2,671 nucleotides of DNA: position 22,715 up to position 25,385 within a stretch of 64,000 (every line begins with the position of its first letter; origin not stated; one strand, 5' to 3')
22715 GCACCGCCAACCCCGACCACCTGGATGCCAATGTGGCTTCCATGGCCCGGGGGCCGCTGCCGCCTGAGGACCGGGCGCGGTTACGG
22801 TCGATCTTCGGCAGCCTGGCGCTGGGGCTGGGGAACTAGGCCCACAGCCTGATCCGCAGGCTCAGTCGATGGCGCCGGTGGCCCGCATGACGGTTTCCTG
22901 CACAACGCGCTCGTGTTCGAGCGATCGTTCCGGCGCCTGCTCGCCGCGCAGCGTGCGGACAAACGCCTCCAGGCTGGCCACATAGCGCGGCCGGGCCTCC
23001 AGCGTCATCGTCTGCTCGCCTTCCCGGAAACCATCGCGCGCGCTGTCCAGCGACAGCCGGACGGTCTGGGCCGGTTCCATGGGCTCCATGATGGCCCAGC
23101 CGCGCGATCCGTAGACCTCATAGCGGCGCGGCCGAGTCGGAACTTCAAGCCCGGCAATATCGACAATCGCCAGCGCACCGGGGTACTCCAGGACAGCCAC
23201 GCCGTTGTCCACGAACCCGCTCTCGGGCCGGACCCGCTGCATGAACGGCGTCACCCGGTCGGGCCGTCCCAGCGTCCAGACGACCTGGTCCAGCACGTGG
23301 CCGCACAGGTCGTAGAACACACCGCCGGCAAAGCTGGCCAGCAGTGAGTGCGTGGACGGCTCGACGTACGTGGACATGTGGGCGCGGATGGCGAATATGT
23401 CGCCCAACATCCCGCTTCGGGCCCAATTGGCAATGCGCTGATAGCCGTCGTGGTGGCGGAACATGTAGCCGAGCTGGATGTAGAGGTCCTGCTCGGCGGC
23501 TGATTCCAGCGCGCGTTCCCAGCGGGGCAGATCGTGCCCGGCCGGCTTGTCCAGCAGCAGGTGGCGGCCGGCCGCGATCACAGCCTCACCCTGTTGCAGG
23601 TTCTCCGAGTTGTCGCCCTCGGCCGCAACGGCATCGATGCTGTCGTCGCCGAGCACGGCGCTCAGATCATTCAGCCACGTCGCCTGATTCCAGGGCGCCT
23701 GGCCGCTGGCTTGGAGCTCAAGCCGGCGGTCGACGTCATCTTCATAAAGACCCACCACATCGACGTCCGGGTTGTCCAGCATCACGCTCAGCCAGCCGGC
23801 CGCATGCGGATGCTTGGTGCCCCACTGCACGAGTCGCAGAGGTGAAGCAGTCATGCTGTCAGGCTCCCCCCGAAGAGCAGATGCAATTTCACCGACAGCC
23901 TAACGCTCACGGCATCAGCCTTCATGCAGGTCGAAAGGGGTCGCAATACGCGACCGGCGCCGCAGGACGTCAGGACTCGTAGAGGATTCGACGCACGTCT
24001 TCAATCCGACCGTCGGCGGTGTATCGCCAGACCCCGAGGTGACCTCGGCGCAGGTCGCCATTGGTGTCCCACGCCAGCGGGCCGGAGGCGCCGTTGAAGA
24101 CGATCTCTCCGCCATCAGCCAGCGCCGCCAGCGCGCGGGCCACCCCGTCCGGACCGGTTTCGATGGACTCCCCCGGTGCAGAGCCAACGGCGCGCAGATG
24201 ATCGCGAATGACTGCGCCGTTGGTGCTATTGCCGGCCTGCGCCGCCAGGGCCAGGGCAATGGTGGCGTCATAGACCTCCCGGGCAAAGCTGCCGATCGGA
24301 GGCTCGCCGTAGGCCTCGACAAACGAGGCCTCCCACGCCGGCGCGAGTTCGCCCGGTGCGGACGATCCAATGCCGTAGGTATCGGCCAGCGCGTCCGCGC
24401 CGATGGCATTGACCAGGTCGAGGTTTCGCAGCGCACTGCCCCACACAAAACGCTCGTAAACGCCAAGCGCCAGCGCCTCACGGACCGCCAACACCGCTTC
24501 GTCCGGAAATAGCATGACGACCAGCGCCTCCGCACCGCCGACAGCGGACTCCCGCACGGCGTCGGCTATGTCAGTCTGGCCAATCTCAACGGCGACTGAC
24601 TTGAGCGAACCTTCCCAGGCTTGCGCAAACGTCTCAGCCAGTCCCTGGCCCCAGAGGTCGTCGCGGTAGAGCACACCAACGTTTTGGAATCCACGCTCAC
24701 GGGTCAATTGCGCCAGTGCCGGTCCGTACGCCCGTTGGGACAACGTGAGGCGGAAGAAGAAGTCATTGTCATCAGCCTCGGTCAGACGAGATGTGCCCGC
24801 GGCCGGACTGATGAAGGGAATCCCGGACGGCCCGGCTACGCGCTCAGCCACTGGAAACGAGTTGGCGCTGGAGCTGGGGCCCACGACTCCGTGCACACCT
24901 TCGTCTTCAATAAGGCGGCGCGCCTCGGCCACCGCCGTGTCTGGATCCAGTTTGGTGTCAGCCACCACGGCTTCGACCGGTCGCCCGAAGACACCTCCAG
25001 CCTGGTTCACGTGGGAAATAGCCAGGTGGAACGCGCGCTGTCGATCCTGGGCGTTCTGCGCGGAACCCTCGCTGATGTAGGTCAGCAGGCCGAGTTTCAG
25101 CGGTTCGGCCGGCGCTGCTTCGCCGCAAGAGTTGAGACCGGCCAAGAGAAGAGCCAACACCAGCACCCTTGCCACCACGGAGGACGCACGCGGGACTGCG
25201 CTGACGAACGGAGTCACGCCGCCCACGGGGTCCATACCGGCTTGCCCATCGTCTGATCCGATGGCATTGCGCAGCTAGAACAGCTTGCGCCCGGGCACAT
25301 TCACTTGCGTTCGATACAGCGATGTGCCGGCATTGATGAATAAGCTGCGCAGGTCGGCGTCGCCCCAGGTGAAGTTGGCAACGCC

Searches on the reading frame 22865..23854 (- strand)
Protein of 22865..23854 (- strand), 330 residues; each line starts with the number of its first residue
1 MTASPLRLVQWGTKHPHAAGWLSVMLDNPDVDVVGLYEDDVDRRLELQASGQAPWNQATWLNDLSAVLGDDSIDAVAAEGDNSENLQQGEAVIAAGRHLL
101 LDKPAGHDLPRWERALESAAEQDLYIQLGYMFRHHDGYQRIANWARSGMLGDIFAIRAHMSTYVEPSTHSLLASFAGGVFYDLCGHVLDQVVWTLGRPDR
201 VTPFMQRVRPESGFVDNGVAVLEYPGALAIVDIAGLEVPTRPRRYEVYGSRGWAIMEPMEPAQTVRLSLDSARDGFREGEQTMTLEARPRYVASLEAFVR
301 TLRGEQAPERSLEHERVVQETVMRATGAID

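Call 63: search_protein_families(library=ncbifam, proteins=[window:22865-23854:-], max_evalue=0.00001)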
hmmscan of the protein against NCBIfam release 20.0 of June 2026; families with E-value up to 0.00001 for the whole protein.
window:22865-23854:- (330 aa): 4 families
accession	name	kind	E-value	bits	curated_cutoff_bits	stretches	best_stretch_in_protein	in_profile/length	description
TIGR04380.1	myo_inos_iolG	equivalog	2.9e-21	75.7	355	1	52-325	44-319/330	inositol 2-dehydrogenase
NF008607.0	PRK11579.1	subfamily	3.5e-17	62.4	330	1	52-261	44-254/346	oxidoreductase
NF007574.0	PRK10206.1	equivalog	2.1e-15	56.6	352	1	55-259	48-250/345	oxidoreductase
NF040723.1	UDP-GlcNAcDh_Arch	equivalog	5.9e-06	26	450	1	57-267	46-246/302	UDP-N-acetylglucosamine 3-dehydrogenase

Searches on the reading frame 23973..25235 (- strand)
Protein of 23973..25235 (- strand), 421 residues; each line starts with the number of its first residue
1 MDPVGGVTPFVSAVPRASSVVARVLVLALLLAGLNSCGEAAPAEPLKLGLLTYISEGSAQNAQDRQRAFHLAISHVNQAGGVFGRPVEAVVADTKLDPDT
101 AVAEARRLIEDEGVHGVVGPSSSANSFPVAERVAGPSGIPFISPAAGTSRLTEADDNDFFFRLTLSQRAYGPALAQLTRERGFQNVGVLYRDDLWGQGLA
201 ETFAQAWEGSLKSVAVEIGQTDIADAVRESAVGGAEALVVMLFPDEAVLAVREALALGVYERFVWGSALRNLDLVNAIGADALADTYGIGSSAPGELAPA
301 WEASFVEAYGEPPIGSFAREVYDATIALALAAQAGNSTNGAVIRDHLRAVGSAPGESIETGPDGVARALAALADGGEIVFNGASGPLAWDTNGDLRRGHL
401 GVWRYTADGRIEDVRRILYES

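Call 63: search_protein_families(library=ncbifam, proteins=[window:23973-25235:-], max_evalue=0.00001)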
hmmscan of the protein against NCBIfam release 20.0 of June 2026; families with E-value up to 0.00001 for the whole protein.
window:23973-25235:- (421 aa): 3 families
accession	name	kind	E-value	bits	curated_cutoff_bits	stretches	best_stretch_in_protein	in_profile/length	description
NF011933.0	PRK15404.1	subfamily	9e-22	77.6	477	1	36-349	17-332/370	high-affinity branched-chain amino acid ABC transporter substrate-binding protein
TIGR03407.1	urea_ABC_UrtA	exception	3.4e-08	32.8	492.75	1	47-125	2-80/361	urea ABC transporter substrate-binding protein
TIGR03669.1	urea_ABC_arch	equivalog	4.1e-07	29.3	494.8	1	46-125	1-80/375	urea ABC transporter substrate-binding protein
